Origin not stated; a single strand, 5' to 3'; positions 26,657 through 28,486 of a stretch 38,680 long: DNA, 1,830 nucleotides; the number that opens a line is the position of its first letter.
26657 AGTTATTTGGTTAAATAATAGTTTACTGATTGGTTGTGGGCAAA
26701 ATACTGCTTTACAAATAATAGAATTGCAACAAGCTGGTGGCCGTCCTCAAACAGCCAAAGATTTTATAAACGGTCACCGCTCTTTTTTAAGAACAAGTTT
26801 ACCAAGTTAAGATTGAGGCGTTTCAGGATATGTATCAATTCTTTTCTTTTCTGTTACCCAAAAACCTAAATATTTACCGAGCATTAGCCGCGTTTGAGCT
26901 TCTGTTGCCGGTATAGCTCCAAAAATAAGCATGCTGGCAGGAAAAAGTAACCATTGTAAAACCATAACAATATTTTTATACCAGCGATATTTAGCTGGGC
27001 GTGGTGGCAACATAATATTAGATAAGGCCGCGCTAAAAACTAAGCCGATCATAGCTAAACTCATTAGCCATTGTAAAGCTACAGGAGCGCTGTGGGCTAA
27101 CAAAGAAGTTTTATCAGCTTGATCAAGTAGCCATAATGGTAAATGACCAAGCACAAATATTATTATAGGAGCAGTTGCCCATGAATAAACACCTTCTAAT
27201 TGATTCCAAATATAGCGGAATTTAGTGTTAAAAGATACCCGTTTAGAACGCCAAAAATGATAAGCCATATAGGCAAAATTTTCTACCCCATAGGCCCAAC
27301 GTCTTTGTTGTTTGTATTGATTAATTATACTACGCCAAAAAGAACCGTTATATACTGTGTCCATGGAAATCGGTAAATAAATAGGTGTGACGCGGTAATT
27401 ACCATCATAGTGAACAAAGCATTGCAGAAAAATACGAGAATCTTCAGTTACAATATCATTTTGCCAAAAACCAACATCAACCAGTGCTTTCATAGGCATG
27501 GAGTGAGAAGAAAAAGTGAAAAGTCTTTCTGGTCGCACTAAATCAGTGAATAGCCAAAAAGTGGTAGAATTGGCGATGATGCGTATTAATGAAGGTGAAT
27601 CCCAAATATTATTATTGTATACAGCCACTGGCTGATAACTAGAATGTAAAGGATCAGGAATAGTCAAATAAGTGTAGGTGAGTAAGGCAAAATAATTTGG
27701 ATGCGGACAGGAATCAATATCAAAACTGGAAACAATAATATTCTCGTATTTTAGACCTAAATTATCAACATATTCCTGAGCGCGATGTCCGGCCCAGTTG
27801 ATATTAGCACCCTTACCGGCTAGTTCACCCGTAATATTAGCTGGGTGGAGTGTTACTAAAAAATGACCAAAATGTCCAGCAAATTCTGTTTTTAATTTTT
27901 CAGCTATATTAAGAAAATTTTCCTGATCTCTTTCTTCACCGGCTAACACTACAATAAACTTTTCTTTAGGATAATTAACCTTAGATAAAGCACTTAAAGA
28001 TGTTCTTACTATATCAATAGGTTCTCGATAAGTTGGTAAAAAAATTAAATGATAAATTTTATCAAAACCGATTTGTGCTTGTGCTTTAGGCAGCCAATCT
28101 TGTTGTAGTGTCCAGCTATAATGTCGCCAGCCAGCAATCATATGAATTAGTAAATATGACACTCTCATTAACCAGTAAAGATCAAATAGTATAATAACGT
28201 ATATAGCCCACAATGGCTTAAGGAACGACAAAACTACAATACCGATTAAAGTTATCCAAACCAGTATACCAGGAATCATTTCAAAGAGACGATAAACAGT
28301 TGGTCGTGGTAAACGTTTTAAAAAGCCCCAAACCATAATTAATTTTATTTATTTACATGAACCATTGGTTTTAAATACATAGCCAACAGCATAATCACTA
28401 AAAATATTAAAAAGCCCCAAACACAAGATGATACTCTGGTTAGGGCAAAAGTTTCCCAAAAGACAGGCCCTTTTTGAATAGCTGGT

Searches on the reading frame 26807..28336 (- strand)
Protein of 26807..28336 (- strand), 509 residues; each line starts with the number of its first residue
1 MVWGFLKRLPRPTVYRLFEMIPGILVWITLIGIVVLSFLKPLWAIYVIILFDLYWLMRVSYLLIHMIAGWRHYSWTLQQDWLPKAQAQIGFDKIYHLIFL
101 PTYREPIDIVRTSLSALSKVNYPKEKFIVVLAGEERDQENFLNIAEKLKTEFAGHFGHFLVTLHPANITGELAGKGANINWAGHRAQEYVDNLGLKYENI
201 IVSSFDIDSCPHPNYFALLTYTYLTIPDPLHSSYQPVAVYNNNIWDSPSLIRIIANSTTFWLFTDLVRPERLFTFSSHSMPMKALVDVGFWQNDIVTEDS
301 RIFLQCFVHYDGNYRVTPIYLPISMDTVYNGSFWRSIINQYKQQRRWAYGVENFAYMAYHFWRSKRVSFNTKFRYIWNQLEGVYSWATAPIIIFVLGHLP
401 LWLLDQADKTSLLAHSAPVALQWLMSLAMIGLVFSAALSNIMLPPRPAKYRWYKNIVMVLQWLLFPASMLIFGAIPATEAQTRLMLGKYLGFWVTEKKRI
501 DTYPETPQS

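Call 4: search_protein_families(library=pfam, proteins=[window:26807-28336:-])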
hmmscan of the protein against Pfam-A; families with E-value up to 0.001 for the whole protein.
window:26807-28336:- (509 aa): 0 families

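Call 6: search_protein_families(library=ncbifam, proteins=[window:26807-28336:-], max_evalue=1)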
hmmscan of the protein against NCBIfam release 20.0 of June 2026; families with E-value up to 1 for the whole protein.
window:26807-28336:- (509 aa): 2 families
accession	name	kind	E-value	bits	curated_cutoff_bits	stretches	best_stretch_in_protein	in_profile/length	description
TIGR03030.1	CelA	equivalog_domain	1.6e-05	23.1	699.1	1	98-132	135-169/714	UDP-forming cellulose synthase catalytic subunit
NF008558.0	PRK11498.1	equivalog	2.6e-05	22.3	992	1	43-149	224-327/872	UDP-forming cellulose synthase catalytic subunit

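Call 23: search_protein_families(library=pfam, proteins=[window:26807-28336:-], max_evalue=1)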
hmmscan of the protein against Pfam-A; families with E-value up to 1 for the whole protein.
window:26807-28336:- (509 aa): 1 family
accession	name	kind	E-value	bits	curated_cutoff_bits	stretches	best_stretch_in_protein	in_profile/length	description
PF03142.21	Chitin_synth_2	-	0.092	11.8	27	1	85-131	16-63/527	Chitin synthase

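Call 39: find_homologous_proteins(query=window:26807-28336:-, max_evalue=0.00001)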
Query window:26807-28336:- (509 aa): 7116 proteins with E <= 0.00001 among 8000 candidates; the best 120 are listed.
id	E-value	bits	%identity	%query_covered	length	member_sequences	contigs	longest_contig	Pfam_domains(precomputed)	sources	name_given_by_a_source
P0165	0.0e+0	1184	100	100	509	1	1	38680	PF13632.13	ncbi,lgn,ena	-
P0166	5.5e-292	987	81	99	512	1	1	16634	PF13632.13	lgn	-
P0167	8.8e-292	987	83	99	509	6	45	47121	PF13632.13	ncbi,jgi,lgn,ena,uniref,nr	ncbi:MAG TPA: hypothetical protein DDW92_03105 [Candidatus Veblenbacteria bacterium]|uniref:Glycosyl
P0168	6.6e-289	977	82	98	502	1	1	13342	PF13632.13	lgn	-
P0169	2.0e-284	962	82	97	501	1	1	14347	-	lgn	-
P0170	6.9e-284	961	81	98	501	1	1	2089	-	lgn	-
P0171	5.5e-281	951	81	98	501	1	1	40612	PF13632.13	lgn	-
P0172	6.5e-280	947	81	98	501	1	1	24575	-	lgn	-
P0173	1.5e-278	943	80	98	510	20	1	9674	PF13632.13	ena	-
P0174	1.6e-275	933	77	99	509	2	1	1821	-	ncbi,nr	ncbi:MAG: glycosyltransferase family 2 protein [Candidatus Veblenbacteria bacterium]|nr:glycosyltran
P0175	3.2e-254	863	72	98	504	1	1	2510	PF13632.13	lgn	-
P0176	1.3e-251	854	71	99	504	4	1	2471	PF13632.13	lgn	-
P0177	9.3e-248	841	70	98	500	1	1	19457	-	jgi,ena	-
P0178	4.5e-245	832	68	98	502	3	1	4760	PF13632.13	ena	-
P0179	1.1e-244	831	70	98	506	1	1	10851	PF13632.13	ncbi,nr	ncbi:MAG: glycosyltransferase family 2 protein [Candidatus Kerfeldbacteria bacterium]|nr:glycosyltra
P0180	1.1e-243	828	70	98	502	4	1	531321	PF13632.13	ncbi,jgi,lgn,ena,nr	ncbi:glycosyltransferase family 2 protein [Patescibacteria group bacterium]|nr:glycosyltransferase f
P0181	2.4e-243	827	68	98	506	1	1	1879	PF13632.13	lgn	-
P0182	3.0e-243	826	69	98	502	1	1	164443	PF13632.13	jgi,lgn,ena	-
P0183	4.0e-242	823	69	98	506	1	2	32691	PF13632.13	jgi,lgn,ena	jgi:hypothetical protein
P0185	1.8e-241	821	70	97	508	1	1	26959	PF13632.13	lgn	-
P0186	5.1e-241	819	70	97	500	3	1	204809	PF13632.13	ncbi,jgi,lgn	jgi:hypothetical protein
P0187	2.2e-240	817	66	98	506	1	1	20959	PF13632.13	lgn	-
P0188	6.5e-240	815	69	98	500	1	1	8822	PF13632.13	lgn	-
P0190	4.5e-239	813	68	99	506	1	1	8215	PF13632.13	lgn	-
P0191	2.7e-237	807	68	97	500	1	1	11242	PF13632.13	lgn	-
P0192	3.2e-235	800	67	98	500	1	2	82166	PF13632.13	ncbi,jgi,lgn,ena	-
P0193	4.5e-235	799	68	97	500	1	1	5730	PF13632.13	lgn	-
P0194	1.2e-234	798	66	98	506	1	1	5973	PF13632.13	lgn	-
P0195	3.8e-234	796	67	98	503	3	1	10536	PF13632.13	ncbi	-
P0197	1.8e-232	791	66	98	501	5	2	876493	PF13632.13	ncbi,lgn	-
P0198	1.9e-230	784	66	98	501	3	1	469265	PF13632.13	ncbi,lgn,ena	-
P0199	2.3e-221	754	64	95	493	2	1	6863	PF13632.13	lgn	-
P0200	1.6e-217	742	63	97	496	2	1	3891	PF13632.13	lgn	-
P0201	7.6e-215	733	62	96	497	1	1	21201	PF13632.13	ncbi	-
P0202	5.2e-214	730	61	97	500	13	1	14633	PF13632.13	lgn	-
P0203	1.0e-211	722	62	95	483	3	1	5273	PF13632.13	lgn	-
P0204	4.0e-209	714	60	97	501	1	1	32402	PF13632.13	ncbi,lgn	ncbi:MAG: glycosyltransferase family 2 protein [Patescibacteria group bacterium]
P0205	3.0e-208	711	62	98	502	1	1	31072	PF13632.13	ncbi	-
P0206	2.6e-206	705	61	97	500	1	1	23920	PF13632.13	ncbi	-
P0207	3.8e-204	697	58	97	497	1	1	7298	PF13632.13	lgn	-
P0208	1.0e-203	696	59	95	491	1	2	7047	PF13632.13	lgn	-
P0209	1.1e-203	696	60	96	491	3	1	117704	PF13632.13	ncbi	ncbi:MAG: glycosyltransferase family 2 protein [bacterium]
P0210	1.9e-203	695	58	98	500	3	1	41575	PF13632.13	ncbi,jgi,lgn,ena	ncbi:MAG: glycosyltransferase family 2 protein [Patescibacteria group bacterium]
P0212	1.7e-202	692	60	95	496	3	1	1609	PF13632.13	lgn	-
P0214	3.8e-202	691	58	97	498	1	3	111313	PF13632.13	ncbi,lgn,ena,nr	ncbi:MAG: hypothetical protein Athens101410_15 [Parcubacteria group bacterium Athens1014_10]|nr:MAG:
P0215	2.3e-201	688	62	90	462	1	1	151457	PF13632.13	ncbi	ncbi:MAG: glycosyltransferase family 2 protein [Patescibacteria group bacterium]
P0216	8.5e-201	686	60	95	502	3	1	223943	-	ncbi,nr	ncbi:MAG: glycosyltransferase family 2 protein [Candidatus Kerfeldbacteria bacterium]|nr:glycosyltra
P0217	6.5e-200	683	57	98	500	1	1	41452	PF13632.13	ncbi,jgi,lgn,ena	ncbi:MAG: glycosyltransferase family 2 protein [Patescibacteria group bacterium]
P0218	7.9e-200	683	58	97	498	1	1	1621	PF13632.13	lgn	-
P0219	1.5e-199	682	62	95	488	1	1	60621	PF13632.13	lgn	-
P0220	3.2e-199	681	59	95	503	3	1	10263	PF13632.13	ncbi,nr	ncbi:glycosyltransferase family 2 protein [Candidatus Parcubacteria bacterium]|nr:glycosyltransferas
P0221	9.7e-199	680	58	96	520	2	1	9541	PF13632.13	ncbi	-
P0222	2.7e-198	678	58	96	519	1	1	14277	PF13632.13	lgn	-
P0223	6.8e-198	677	58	98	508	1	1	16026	PF13632.13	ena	-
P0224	7.4e-198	677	57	97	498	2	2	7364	PF13632.13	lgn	-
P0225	2.0e-197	675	58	97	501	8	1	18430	PF13632.13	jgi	jgi:hypothetical protein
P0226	2.0e-197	675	57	97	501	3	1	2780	PF13632.13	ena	-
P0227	3.0e-197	675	58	95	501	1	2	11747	PF13632.13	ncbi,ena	-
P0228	5.9e-197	674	58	96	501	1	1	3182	PF13632.13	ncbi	-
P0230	7.6e-197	673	59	97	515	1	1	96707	PF13632.13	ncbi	-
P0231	8.2e-197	673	59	97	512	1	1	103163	PF13632.13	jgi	jgi:hypothetical protein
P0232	9.8e-197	673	58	95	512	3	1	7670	PF13632.13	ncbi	-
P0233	9.9e-197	673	56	97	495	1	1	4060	PF13632.13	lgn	-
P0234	1.3e-196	673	59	96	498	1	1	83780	PF13632.13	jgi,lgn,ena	-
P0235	3.1e-196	671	59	95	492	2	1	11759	PF13632.13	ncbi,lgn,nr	ncbi:MAG: glycosyltransferase family 2 protein [Patescibacteria group bacterium]|nr:glycosyltransfer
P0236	4.6e-196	671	56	95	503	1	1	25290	PF13632.13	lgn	-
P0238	6.4e-196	670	59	95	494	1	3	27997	PF13632.13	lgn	-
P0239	7.6e-196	670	57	95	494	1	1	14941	PF13632.13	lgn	-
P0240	7.9e-196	670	57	97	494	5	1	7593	PF13632.13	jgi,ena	-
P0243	3.0e-195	668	58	95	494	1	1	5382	PF13632.13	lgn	-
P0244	6.2e-195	667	58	95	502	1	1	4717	PF13632.13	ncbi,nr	ncbi:MAG: glycosyltransferase family 2 protein [Candidatus Komeilibacteria bacterium]|nr:glycosyltra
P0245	6.9e-195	667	60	95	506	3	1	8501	PF13632.13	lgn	-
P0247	9.9e-195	666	75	73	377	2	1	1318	PF13632.13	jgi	-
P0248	1.0e-194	666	57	97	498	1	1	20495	PF13632.13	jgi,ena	-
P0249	1.7e-194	666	59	95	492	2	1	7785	PF13632.13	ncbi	-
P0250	2.4e-194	665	58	95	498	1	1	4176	PF13632.13,PF13641.13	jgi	-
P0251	2.4e-194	665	57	95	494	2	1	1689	PF13632.13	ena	-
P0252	3.1e-194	665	59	95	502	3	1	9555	PF13632.13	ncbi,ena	-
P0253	3.2e-194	665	58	95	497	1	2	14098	PF13632.13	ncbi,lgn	-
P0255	5.0e-194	664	58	95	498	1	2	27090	PF13632.13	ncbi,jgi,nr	ncbi:hypothetical protein C4546_00245 [Candidatus Parcubacteria bacterium]|jgi:cellulose synthase/po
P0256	6.7e-194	664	57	97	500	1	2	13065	PF13632.13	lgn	-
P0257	6.9e-194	664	60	93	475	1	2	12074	PF13632.13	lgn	-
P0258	1.2e-193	663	58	95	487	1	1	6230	PF13632.13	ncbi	ncbi:MAG: glycosyltransferase family 2 protein, partial [bacterium]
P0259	1.2e-193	663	58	95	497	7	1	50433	PF13632.13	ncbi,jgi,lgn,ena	ncbi:MAG: glycosyltransferase family 2 protein [Candidatus Buchananbacteria bacterium]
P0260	1.3e-193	663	57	96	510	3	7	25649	PF13632.13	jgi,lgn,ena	-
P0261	1.3e-193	663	58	97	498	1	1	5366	PF13632.13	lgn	-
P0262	1.4e-193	663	58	97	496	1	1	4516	PF13632.13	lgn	-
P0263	1.8e-193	662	58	97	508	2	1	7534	PF13632.13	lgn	-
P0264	1.8e-193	662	59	95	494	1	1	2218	PF13632.13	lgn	-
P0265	3.8e-193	661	57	95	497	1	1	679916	PF13632.13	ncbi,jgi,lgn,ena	ncbi:MAG: glycosyltransferase family 2 protein [Patescibacteria group bacterium]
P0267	4.0e-193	661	57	95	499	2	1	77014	PF13632.13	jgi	jgi:cellulose synthase/poly-beta-1,6-N-acetylglucosamine synthase-like glycosyltransferase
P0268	4.1e-193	661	57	97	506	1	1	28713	PF13632.13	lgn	-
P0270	4.9e-193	661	57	95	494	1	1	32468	PF13632.13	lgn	-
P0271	7.7e-193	660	58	95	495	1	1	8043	PF13632.13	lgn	-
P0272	2.1e-192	659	57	95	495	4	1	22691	PF13632.13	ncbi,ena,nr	ncbi:MAG: hypothetical protein GWO87_02685 [Xanthomonadaceae bacterium]|nr:hypothetical protein [Rho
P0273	2.3e-192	659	58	97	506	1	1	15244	PF13632.13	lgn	-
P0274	2.4e-192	658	57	96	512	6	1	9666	PF13632.13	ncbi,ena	-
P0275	2.9e-192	658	58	97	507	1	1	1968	PF13632.13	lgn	-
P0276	3.8e-192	658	55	95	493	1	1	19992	PF13632.13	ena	-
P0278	4.7e-192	657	59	95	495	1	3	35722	PF13632.13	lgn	-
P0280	1.2e-191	656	55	97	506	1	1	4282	PF13632.13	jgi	-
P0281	1.3e-191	656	56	97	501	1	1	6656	PF13632.13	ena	-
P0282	1.5e-191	656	56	95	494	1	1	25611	PF13632.13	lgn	-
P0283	1.6e-191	656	58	95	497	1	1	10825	PF13632.13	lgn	-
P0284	2.2e-191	655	57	97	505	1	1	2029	PF13632.13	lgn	-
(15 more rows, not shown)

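Call 40: find_encoding_contigs(protein=P0180, flank=7000, max_places=2)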
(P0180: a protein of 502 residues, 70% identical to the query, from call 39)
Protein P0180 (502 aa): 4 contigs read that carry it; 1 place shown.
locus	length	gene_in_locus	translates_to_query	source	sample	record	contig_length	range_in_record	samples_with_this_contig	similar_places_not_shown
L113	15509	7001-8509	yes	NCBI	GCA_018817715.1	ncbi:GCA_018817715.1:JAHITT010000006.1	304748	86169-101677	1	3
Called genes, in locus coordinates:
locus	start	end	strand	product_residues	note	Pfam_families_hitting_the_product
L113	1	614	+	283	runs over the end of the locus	PF00924:MS_channel_2nd, PF21082:MS_channel_3rd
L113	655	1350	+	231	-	PF04087:DUF389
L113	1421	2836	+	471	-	PF00753:Lactamase_B, PF12706:Lactamase_B_2 (weak), PF16661:Lactamase_B_6, PF10996:Beta-Casp, PF07521:RMMBL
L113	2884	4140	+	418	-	PF01464:SLT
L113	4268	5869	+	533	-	-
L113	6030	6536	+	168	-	PF00160:Pro_isomerase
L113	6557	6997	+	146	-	-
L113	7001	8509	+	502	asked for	PF13632:Glyco_trans_2_3 (weak)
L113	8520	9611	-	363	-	PF09587:PGA_cap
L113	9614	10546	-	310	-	PF00551:Formyl_trans_N, PF02911:Formyl_trans_C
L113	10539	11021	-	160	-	PF01327:Pep_deformylase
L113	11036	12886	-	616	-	PF17764:PriA_3primeBD (weak), PF18074:PriA_C (weak)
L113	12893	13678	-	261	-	-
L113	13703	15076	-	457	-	-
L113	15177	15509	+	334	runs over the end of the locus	PF00293:NUDIX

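Call 41: find_encoding_contigs(protein=P0197, flank=7000, max_places=2)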
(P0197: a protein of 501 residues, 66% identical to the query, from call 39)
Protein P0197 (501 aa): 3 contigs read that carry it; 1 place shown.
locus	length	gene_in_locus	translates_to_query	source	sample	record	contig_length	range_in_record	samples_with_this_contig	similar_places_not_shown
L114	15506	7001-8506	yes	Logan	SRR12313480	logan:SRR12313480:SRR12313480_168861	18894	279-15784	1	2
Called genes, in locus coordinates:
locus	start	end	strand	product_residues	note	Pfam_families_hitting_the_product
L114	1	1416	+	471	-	PF00753:Lactamase_B, PF12706:Lactamase_B_2 (weak), PF16661:Lactamase_B_6, PF10996:Beta-Casp, PF07521:RMMBL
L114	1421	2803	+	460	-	PF01464:SLT (weak)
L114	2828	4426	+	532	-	-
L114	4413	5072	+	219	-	PF00160:Pro_isomerase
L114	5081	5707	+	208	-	PF00596:Aldolase_II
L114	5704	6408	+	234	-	PF00702:Hydrolase, PF12710:HAD, PF13419:HAD_2, PF13242:Hydrolase_like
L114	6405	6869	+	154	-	PF18967:PycTM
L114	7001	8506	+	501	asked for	PF13632:Glyco_trans_2_3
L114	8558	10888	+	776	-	PF00535:Glycos_transf_2, PF13641:Glyco_tranf_2_3, PF04932:Wzy_C (weak)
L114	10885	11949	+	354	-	PF00535:Glycos_transf_2, PF13641:Glyco_tranf_2_3, PF13632:Glyco_trans_2_3 (weak)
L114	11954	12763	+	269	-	PF00535:Glycos_transf_2, PF13641:Glyco_tranf_2_3, PF13632:Glyco_trans_2_3 (faint)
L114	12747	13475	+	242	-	PF00480:ROK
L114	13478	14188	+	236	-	PF00535:Glycos_transf_2, PF10111:Glyco_tranf_2_2, PF13641:Glyco_tranf_2_3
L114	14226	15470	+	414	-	PF00587:tRNA-synt_2b, PF03129:HGTP_anticodon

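Call 44: find_encoding_contigs(protein=P0198, flank=7000, max_places=2)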
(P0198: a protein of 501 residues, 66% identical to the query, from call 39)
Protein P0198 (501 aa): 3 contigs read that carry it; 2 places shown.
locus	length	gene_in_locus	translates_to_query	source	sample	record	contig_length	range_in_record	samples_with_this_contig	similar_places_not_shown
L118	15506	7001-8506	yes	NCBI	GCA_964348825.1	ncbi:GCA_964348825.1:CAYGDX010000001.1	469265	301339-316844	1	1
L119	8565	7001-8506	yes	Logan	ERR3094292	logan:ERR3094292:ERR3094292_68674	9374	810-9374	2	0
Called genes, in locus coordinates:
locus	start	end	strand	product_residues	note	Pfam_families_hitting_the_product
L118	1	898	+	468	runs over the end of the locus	PF00753:Lactamase_B, PF23023:Anti-Pycsar_Apyc1 (weak), PF12706:Lactamase_B_2 (weak), PF16661:Lactamase_B_6, PF10996:Beta-Casp, PF07521:RMMBL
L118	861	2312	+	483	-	PF01464:SLT (weak)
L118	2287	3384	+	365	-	PF00391:PEP-utilizers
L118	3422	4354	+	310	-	-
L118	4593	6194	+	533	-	-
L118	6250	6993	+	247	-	PF02535:Zip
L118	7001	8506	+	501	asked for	PF13632:Glyco_trans_2_3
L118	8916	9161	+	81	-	PF23477:zf_Tbcl_2 (weak)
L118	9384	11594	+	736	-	PF18962:Por_Secre_tail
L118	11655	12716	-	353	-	PF09587:PGA_cap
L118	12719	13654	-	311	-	PF00551:Formyl_trans_N, PF02911:Formyl_trans_C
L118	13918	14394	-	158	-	PF01327:Pep_deformylase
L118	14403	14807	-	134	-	PF00293:NUDIX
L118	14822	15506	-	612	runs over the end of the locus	PF17764:PriA_3primeBD, PF18074:PriA_C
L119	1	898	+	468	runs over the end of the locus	PF00753:Lactamase_B, PF23023:Anti-Pycsar_Apyc1 (weak), PF12706:Lactamase_B_2 (weak), PF16661:Lactamase_B_6, PF10996:Beta-Casp, PF07521:RMMBL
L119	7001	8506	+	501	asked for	PF13632:Glyco_trans_2_3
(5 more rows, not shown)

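Call 45: find_encoding_contigs(protein=P0186, flank=7000, max_places=2)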
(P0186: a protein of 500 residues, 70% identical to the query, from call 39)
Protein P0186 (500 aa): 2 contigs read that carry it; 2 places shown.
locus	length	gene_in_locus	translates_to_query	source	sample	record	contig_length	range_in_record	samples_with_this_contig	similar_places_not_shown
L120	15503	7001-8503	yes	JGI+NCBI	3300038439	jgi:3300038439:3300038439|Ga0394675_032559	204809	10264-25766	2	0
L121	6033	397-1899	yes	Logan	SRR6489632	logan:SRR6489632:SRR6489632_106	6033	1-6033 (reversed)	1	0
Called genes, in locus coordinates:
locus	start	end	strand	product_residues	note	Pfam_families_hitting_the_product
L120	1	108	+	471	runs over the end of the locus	PF00753:Lactamase_B, PF12706:Lactamase_B_2, PF16661:Lactamase_B_6, PF10996:Beta-Casp, PF07521:RMMBL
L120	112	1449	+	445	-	PF01464:SLT (faint)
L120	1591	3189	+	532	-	-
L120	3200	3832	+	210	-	PF00160:Pro_isomerase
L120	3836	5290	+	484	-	PF02788:RuBisCO_large_N, PF00016:RuBisCO_large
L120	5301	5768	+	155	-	PF18967:PycTM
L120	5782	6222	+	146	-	-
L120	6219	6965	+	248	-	PF02535:Zip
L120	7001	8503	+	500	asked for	PF13632:Glyco_trans_2_3 (weak)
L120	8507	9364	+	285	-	PF00535:Glycos_transf_2, PF13641:Glyco_tranf_2_3, PF02709:Glyco_transf_7C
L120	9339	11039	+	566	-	-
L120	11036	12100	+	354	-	PF00535:Glycos_transf_2, PF13641:Glyco_tranf_2_3 (weak), PF13632:Glyco_trans_2_3 (faint)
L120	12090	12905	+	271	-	PF00535:Glycos_transf_2, PF13641:Glyco_tranf_2_3, PF13632:Glyco_trans_2_3 (weak)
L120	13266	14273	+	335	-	PF06723:MreB_Mbl, PF00022:Actin (weak), PF00012:HSP70, PF14450:FtsA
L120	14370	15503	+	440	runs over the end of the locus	PF04932:Wzy_C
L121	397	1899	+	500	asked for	PF13632:Glyco_trans_2_3 (weak)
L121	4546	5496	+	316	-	PF00535:Glycos_transf_2, PF13641:Glyco_tranf_2_3 (weak), PF13632:Glyco_trans_2_3 (faint)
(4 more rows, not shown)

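Call 46: find_encoding_contigs(protein=P0216, flank=7000, max_places=2)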
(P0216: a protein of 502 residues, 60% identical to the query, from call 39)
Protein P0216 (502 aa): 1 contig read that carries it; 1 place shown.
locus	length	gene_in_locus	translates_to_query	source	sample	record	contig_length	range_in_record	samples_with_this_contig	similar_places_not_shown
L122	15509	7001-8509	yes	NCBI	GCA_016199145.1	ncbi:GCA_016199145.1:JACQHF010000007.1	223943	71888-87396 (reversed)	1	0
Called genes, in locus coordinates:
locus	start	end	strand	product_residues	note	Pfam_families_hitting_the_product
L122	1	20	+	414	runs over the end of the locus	PF23500:DUF7133, PF22807:TrAA12, PF01436:NHL (faint), PF07995:GSDH, PF22807:TrAA12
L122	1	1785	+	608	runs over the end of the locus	PF14716:HHH_8, PF00633:HHH (faint), PF14520:HHH_5, PF14792:DNA_pol_B_palm (faint), PF14791:DNA_pol_B_thumb, PF02811:PHP (faint)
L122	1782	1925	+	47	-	-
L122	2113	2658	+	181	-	-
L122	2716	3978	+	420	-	PF13354:Beta-lactamase2 (weak), PF00768:Peptidase_S11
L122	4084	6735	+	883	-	PF02861:Clp_N, PF13191:AAA_16, PF00004:AAA, PF17871:AAA_lid_9, PF00004:AAA, PF07724:AAA_2, PF07728:AAA_5, PF10431:ClpB_D2-small, +7 more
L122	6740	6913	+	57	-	PF18917:LiaI-LiaF-like_TM1, PF22570:LiaF-TM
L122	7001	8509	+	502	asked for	-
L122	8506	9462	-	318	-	PF00551:Formyl_trans_N, PF02911:Formyl_trans_C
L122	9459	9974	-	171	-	PF01327:Pep_deformylase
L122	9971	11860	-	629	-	PF17764:PriA_3primeBD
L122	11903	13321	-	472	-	-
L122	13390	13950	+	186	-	PF02834:LigT_PEase (weak), PF13563:2_5_RNA_ligase2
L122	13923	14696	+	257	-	PF03808:Glyco_tran_WecG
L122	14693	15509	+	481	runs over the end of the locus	PF00749:tRNA-synt_1c, PF19269:Anticodon_2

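Call 49: search_protein_families(library=ncbifam, proteins=[L114:5081-5707:+, L114:5704-6408:+], max_evalue=0.00001)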
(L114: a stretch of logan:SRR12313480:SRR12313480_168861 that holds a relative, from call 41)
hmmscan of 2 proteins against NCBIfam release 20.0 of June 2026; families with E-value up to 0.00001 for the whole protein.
L114:5081-5707:+ (208 aa): 5 families
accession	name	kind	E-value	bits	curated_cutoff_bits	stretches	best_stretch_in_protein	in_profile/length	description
NF043034.1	OxoTetrPhDc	equivalog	3.8e-07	30.1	250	1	33-132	9-95/205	3-oxo-tetronate 4-phosphate decarboxylase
NF006672.0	PRK09220.1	equivalog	4.2e-07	29.5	226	0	56-133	33-103/209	methylthioribulose 1-phosphate dehydratase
NF006413.0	PRK08660.1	equivalog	9.3e-07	28.9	203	0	36-132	9-90/184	aldolase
NF053831.1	RU1PAldHalo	equivalog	5.1e-06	26.1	300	0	56-132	25-92/208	ribulose-1-phosphate aldolase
NF005984.0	PRK08087.1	subfamily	6.2e-06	26.1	264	0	55-133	27-96/215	L-fuculose-phosphate aldolase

L114:5704-6408:+ (234 aa): 38 families (the best 25 are shown)
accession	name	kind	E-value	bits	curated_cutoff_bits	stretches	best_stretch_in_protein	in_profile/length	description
NF053830.1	RUBPPhHalo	equivalog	2.2e-48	164.9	330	1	5-209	5-209/234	ribulose-1,5-bisphosphate 5-phosphatase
TIGR02253.1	CTE7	subfamily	1.2e-38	133.2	169.75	1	1-210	1-201/221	TIGR02253 family HAD-type hydrolase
TIGR02254.1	YjjG_YfnB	equivalog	1.4e-27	96.7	159.9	1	2-211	1-204/223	YjjG family noncanonical pyrimidine nucleotidase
TIGR02252.1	DREG-2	subfamily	1.5e-23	83.7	155.2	1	3-202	1-203/203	HAD hydrolase, REG-2-like, family IA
NF009804.0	PRK13288.1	equivalog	2.2e-18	66.5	218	1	101-207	80-185/215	pyrophosphatase PpaX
TIGR01449.2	PGP_bact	equivalog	7.2e-17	61.6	180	1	66-204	50-185/213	phosphoglycolate phosphatase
TIGR01428.1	HAD_type_II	equivalog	8.2e-17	61.9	125.4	1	53-203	48-190/197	haloacid dehalogenase type II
NF006976.0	PRK09449.1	equivalog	1.3e-16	60.8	183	1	106-208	98-200/225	pyrimidine 5'-nucleotidase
NF009695.0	PRK13222.1-2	equivalog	6.5e-16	58.5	225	1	64-202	56-192/226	phosphoglycolate phosphatase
TIGR01549.1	HAD-SF-IA-v1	subfamily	8.8e-15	55.4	23.3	1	72-197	21-149/149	HAD-IA family hydrolase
TIGR01662.1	HAD-SF-IIIA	subfamily_domain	6.3e-14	52.3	44.6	1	94-202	16-137/141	HAD-IIIA family hydrolase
NF009697.0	PRK13222.1-4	equivalog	6.4e-12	45.3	327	1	60-201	53-191/232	phosphoglycolate phosphatase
TIGR01454.1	AHBA_synth_RP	hypoth_equivalog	8.8e-12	45.1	246.65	1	101-201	73-172/205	AHBA synthesis associated protein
TIGR01509.1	HAD-SF-IA-v3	subfamily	1.1e-11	45.1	29.4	1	99-203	61-154/154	HAD-IA family hydrolase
TIGR02009.1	PGMB-YQAB-SF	subfamily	4.3e-11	43.3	153.35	1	52-186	36-170/186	beta-phosphoglucomutase family hydrolase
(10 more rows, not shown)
